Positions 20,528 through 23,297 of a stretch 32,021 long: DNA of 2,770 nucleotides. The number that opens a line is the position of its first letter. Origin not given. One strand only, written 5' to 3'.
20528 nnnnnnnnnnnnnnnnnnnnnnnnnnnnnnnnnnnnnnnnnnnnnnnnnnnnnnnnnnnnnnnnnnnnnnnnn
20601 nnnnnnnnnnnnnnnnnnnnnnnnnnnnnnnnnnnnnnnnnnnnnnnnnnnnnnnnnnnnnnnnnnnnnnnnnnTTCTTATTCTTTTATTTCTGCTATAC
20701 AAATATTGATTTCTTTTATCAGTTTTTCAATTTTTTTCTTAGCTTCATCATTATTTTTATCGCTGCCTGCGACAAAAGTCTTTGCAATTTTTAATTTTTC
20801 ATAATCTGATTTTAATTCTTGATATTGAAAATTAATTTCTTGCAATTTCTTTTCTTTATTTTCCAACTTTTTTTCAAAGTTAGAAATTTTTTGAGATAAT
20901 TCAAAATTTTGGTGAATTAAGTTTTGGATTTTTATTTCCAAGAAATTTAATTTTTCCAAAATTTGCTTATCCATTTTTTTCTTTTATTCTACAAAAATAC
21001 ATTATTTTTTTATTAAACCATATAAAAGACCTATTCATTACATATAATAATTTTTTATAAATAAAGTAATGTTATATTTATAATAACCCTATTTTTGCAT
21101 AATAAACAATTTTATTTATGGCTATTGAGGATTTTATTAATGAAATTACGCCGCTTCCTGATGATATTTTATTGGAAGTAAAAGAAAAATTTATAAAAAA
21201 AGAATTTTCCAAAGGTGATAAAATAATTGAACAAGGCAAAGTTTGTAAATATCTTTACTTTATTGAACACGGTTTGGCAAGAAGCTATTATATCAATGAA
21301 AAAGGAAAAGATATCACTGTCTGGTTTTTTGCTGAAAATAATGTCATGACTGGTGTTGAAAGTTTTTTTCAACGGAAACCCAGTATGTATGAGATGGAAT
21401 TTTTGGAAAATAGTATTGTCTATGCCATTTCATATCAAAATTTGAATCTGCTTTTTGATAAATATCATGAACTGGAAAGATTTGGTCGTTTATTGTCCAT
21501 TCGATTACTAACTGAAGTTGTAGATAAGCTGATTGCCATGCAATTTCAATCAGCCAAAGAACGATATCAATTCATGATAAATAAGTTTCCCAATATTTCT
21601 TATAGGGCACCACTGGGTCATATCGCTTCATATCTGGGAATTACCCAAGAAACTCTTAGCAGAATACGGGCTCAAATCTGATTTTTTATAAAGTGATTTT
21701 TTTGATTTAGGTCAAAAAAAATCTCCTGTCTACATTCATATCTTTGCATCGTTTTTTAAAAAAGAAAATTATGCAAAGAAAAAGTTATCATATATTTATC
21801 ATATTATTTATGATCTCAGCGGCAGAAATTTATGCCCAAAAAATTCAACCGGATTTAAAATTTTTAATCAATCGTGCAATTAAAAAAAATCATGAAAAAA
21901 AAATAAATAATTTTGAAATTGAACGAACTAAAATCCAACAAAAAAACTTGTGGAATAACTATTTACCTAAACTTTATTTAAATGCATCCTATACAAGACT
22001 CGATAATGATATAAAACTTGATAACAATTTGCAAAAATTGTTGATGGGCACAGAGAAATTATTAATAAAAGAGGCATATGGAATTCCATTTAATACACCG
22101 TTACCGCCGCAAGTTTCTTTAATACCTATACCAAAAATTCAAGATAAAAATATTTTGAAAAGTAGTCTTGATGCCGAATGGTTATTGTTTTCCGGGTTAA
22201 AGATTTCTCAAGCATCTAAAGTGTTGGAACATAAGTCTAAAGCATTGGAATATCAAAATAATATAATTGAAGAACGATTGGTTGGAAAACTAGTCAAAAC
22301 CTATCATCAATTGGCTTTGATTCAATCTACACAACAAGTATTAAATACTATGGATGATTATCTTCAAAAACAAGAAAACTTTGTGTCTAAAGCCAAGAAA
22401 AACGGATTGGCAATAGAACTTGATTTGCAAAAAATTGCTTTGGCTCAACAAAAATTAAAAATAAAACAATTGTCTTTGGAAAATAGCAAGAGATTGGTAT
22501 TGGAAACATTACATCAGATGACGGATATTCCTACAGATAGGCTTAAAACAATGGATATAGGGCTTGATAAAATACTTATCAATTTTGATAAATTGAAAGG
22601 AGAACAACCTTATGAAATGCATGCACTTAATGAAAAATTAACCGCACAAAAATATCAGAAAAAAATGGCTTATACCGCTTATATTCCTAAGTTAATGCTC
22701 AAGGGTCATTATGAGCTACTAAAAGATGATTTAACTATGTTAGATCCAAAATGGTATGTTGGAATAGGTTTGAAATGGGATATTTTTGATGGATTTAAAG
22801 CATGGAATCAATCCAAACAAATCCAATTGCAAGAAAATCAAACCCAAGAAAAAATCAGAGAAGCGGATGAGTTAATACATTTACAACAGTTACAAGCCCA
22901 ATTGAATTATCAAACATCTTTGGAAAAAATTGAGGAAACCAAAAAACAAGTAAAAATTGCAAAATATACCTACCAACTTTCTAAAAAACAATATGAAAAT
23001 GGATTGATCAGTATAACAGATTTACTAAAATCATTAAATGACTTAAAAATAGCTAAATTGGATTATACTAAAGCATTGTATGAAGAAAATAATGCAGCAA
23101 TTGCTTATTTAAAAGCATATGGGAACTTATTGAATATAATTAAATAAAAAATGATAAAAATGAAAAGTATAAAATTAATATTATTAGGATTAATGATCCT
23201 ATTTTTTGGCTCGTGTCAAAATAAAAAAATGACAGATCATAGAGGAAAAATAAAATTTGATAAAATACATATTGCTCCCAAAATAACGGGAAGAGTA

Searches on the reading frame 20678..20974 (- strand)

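Call 30: search_protein_families(library=ncbifam, proteins=[window:20678-20974:-], max_evalue=0.01)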
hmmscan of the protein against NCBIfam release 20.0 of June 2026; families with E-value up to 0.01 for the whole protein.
window:20678-20974:- (98 aa): 3 families
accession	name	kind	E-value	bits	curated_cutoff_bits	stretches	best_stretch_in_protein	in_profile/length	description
TIGR04211.1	SH3_and_anchor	equivalog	0.0004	20.1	65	1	7-94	66-153/198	TIGR04211 family SH3 domain-containing protein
TIGR00019.1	prfA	equivalog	0.005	15.8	423.25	1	1-91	2-94/361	peptide chain release factor 1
TIGR02169.1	SMC_prok_A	equivalog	0.0056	14.4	729.4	1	6-83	868-945/1165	chromosome segregation protein SMC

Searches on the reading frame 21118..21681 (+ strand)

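Call 8: search_protein_families(library=pfam, proteins=[window:21118-21681:+], max_evalue=0.001)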
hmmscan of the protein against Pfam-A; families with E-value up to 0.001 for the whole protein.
window:21118-21681:+ (187 aa): 1 family
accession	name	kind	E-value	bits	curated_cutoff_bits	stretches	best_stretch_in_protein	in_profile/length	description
PF00027.35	cNMP_binding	-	3.2e-13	49.9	27.5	1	28-115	2-88/89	Cyclic nucleotide-binding domain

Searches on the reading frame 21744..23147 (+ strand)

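Call 8: search_protein_families(library=pfam, proteins=[window:21744-23147:+], max_evalue=0.001)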
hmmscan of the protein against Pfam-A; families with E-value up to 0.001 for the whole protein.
window:21744-23147:+ (467 aa): 1 family
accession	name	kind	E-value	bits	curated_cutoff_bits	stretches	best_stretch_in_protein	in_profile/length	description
PF02321.23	OEP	-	3.7e-28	99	22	2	289-458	12-185/187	Outer membrane efflux protein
